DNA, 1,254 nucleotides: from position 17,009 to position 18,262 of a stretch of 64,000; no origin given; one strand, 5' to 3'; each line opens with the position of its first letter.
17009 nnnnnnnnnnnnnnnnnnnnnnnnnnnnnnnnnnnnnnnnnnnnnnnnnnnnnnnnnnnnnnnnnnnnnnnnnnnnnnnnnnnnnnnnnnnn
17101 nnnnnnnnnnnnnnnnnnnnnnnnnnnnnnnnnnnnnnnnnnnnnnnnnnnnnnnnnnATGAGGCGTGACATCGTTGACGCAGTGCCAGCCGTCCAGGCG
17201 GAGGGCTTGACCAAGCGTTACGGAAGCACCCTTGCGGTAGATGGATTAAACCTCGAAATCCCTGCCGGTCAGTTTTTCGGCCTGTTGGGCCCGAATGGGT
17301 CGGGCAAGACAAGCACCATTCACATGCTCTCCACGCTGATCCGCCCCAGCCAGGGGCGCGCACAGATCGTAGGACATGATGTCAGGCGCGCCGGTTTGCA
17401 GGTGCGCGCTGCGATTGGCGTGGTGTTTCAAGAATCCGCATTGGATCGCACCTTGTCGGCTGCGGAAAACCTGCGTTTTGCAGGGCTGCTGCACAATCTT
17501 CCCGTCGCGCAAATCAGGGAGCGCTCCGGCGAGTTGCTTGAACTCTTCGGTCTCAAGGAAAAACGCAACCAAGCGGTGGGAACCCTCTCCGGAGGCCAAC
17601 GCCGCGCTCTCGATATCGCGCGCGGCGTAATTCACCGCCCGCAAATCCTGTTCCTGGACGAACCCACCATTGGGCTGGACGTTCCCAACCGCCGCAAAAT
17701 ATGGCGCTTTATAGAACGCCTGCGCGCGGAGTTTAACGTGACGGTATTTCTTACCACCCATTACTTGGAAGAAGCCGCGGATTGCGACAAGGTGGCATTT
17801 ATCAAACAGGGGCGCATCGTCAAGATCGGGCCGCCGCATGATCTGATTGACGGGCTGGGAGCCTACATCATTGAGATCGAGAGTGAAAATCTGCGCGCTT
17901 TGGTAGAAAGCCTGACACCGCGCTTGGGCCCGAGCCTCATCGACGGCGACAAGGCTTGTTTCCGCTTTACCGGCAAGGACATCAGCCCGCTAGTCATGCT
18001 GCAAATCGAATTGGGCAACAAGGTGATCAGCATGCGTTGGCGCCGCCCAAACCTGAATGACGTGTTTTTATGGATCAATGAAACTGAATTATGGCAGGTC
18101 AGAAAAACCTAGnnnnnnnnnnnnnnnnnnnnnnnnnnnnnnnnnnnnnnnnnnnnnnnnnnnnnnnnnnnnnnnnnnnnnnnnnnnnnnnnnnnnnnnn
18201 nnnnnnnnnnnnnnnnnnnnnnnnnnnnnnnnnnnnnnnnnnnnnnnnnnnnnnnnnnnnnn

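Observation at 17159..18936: ABC-2 transporter overlapping the pqqE stop codon (ATGA)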

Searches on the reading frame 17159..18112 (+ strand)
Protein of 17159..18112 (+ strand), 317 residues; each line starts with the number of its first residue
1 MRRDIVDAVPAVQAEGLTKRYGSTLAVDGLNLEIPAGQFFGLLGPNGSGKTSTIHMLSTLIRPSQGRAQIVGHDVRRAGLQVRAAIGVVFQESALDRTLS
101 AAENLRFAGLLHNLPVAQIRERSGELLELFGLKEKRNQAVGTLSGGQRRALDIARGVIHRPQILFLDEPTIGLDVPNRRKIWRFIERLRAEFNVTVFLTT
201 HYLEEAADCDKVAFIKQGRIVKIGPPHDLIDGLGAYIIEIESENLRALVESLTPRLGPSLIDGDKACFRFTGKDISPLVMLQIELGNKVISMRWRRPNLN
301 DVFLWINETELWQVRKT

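Call 4: search_protein_families(library=ncbifam, proteins=[window:17159-18112:+])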
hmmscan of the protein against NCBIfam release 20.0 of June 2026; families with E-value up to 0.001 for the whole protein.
window:17159-18112:+ (317 aa): 187 families (the best 25 are shown)
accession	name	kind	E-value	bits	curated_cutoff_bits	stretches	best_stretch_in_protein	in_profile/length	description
TIGR01188.1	drrA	subfamily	1.3e-84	284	312.45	1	19-304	1-298/302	daunorubicin resistance ABC transporter, ATP-binding protein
TIGR03864.1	PQQ_ABC_ATP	hypoth_equivalog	9.3e-62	208.5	302.25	1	12-233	2-223/236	ABC transporter, ATP-binding subunit, PQQ-dependent alcohol dehydrogenase system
NF033858.1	ABC2_perm_RbbA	equivalog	3.3e-58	197.4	1050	1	8-235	263-490/909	ribosome-associated ATPase/putative transporter RbbA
NF010060.0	PRK13537.1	equivalog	1.2e-57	195.3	521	1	6-309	10-310/314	nodulation factor ABC transporter ATP-binding protein NodI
NF010059.0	PRK13536.1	equivalog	3.9e-52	177.1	549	1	11-311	43-340/342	nodulation factor ABC transporter ATP-binding protein NodI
TIGR01288.1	nodI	equivalog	2.6e-50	171.1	424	1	11-310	4-300/303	nodulation factor ABC transporter ATP-binding protein NodI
TIGR00968.1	3a0106s01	subfamily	2.6e-45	154.8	342.75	1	15-231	4-220/237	sulfate ABC transporter ATP-binding protein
TIGR04406.1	LPS_export_lptB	equivalog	4.5e-43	147.3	240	1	12-231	2-224/239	LPS export ABC transporter ATP-binding protein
TIGR03522.1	GldA_ABC_ATP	equivalog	1.4e-41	143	402.6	1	12-303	3-297/301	gliding motility-associated ABC transporter ATP-binding subunit GldA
NF006987.0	PRK09452.1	equivalog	3.2e-40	138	482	1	9-229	15-235/378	spermidine/putrescine ABC transporter ATP-binding protein PotA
NF008513.0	PRK11432.1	equivalog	1.3e-39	136.1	496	1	15-229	10-224/351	ferric ABC transporter ATP-binding protein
TIGR04520.1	ECF_ATPase_1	equivalog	2.2e-39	135.5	315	1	14-230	3-224/269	energy-coupling factor transporter ATPase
TIGR03265.1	PhnT2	equivalog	4.6e-38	131.4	457.7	1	11-229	4-222/353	putative 2-aminoethylphosphonate ABC transporter ATP-binding protein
TIGR04521.1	ECF_ATPase_2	equivalog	5.4e-38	130.7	330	1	25-230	19-233/279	energy-coupling factor transporter ATPase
NF043075.1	MMSYN1_0197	equivalog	5.1e-37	127.6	550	1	14-229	5-220/341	spermidine/putrescine ABC transporter ATP-binding protein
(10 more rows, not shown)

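Call 6: search_protein_families(library=pfam, proteins=[window:17159-18112:+])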
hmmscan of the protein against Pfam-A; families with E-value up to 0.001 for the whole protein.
window:17159-18112:+ (317 aa): 3 families
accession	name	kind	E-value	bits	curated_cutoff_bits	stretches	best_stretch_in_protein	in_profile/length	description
PF00005.33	ABC_tran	-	6.5e-31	108.2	25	1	28-170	2-136/137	ABC transporter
PF13304.12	AAA_21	-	6.7e-10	39.9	27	1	126-201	221-298/304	AAA domain, putative AbiEii toxin, Type IV TA system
PF02463.25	SMC_N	-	1.5e-05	25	40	1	38-218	25-217/220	RecF/RecN/SMC N terminal domain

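Call 12: find_encoding_contigs(protein=window:17159-18112:+, flank=10000, max_places=4)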
Protein window:17159-18112:+ (317 aa): 13 contigs read that carry it; 4 places shown.
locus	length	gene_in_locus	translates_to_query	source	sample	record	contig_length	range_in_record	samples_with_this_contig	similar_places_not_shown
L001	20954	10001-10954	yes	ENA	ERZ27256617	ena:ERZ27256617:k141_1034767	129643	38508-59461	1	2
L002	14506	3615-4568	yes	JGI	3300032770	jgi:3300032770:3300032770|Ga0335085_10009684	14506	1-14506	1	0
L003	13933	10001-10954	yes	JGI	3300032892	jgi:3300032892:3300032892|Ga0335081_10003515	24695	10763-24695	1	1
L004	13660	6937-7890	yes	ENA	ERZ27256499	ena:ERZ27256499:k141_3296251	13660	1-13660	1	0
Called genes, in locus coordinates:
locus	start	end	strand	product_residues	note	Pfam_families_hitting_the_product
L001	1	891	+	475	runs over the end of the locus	PF00072:Response_reg, PF00158:Sigma54_activat, PF14532:Sigma54_activ_2, PF07728:AAA_5 (weak), PF25601:AAA_lid_14, PF02954:HTH_8, PF13556:HTH_30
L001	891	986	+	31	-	-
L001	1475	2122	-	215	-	PF00072:Response_reg, PF13384:HTH_23 (faint), PF08281:Sigma70_r4_2, PF00196:GerE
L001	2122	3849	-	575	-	PF00672:HAMP, PF00989:PAS, PF08448:PAS_4, PF13188:PAS_8, PF13426:PAS_9, PF07730:HisKA_3, PF02518:HATPase_c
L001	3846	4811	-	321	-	PF00561:Abhydrolase_1, PF12146:Hydrolase_4, PF12697:Abhydrolase_6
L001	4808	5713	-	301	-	PF00753:Lactamase_B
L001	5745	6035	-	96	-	PF13103:TonB_2, PF03544:TonB_C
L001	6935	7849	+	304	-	PF12706:Lactamase_B_2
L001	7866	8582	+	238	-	PF03070:TENA_THI-4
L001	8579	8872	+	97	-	PF05402:PqqD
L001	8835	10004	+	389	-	PF04055:Radical_SAM, PF13186:SPASM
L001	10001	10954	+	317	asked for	PF00005:ABC_tran, PF02463:SMC_N (faint), PF13304:AAA_21 (weak)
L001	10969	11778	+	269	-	PF01061:ABC2_membrane, PF12698:ABC2_membrane_3, PF13346:ABC2_membrane_5 (weak)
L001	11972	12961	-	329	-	PF13406:SLT_2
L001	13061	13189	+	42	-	-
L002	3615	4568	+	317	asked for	PF00005:ABC_tran, PF02463:SMC_N (faint), PF13304:AAA_21 (weak)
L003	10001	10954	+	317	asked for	PF00005:ABC_tran, PF02463:SMC_N (faint), PF13304:AAA_21 (weak)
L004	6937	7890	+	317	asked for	PF00005:ABC_tran, PF02463:SMC_N (faint), PF13304:AAA_21 (weak)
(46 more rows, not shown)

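Call 40: search_solved_structures(query=window:17159-18112:+, max_evalue=1e-30)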
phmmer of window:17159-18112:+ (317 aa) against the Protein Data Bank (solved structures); distinct sequences matched with E-value up to 1e-30: 79 (the best 60 are shown).
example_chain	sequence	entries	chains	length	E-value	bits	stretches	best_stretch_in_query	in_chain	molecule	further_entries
8edw_A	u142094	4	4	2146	1e-68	235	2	10-235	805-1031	Phospholipid-transporting ATPase ABCA7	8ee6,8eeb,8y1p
4yer_A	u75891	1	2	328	1.6e-68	234.4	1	13-311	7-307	ABC transporter ATP-binding protein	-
8eop_A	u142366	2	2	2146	7e-68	232.3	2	10-235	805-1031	Phospholipid-transporting ATPase ABCA7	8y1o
7w01_A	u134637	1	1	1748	1.9e-63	217.7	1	24-224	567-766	Phospholipid-transporting ATPase ABCA3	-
7w02_A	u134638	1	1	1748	1.3e-62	215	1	24-224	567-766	Phospholipid-transporting ATPase ABCA3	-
7lkp_A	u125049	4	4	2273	8e-58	199.2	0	9-237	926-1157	Retinal-specific phospholipid-transporting ATPase ABCA4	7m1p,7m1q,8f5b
7e7i_A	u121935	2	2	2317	8.5e-58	199.2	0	9-237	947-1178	Retinal-specific phospholipid-transporting ATPase ABCA4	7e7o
7lkz_A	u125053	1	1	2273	5.5e-57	196.5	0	9-237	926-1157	Retinal-specific phospholipid-transporting ATPase ABCA4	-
7e7q_A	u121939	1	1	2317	5.8e-57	196.4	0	9-237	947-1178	Retinal-specific phospholipid-transporting ATPase ABCA4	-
7tby_A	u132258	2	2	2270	4.3e-56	193.6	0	16-238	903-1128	ATP-binding cassette, sub-family A (ABC1), member 1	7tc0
7tdt_A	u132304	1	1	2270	4.3e-56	193.6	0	16-238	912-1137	Phospholipid-transporting ATPase ABCA1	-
7tbz_A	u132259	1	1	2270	4.3e-56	193.6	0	16-238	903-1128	ATP-binding cassette, sub-family A (ABC1), member 1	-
5xjy_A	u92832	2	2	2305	4.5e-56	193.5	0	16-238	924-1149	ATP-binding cassette sub-family A member 1 | Phospholipid-transporting ATPase ABCA1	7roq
7tbw_A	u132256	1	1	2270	2.9e-55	190.8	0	16-238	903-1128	ATP-binding cassette, sub-family A (ABC1), member 1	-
9ody_A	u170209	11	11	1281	8e-49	169.7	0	25-237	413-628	ATP-binding cassette, sub-family B (MDR/TAP), member 4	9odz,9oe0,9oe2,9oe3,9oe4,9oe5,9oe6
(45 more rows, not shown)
